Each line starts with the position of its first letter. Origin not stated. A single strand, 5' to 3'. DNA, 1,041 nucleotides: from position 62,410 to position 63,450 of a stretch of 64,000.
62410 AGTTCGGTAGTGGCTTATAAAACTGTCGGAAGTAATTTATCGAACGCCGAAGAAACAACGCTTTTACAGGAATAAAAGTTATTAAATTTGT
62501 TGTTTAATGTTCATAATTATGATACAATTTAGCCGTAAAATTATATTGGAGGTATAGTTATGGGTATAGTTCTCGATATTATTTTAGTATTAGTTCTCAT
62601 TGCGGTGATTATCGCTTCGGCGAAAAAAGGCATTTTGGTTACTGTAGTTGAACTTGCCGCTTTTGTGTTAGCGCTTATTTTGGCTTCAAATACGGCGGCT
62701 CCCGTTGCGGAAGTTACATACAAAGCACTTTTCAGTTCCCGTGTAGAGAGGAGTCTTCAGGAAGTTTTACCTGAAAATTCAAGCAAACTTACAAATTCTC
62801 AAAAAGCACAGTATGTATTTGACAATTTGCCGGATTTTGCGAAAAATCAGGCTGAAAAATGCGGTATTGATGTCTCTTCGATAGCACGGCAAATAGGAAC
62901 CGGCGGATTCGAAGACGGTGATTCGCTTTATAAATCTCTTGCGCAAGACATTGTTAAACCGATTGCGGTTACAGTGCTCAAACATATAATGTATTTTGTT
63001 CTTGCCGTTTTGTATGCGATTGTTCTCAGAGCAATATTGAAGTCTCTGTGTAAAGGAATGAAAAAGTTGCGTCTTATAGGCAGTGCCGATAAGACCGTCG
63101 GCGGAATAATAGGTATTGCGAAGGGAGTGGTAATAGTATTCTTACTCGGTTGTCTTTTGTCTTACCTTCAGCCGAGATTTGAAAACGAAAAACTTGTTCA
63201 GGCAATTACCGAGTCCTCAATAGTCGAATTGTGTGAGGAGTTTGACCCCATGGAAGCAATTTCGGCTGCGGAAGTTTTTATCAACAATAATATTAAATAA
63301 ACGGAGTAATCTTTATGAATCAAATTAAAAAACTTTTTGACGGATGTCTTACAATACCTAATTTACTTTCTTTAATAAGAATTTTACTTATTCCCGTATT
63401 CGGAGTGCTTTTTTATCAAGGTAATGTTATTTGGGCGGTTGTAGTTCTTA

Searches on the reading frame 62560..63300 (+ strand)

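Call 103: search_protein_families(library=pfam, proteins=[window:62560-63300:+], max_evalue=0.00001)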
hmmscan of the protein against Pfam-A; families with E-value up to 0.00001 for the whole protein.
window:62560-63300:+ (246 aa): 1 family
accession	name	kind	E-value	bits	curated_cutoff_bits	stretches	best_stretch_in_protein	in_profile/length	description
PF02674.22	Colicin_V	-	4.9e-18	65.9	29.3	2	123-227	41-141/144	Colicin V production protein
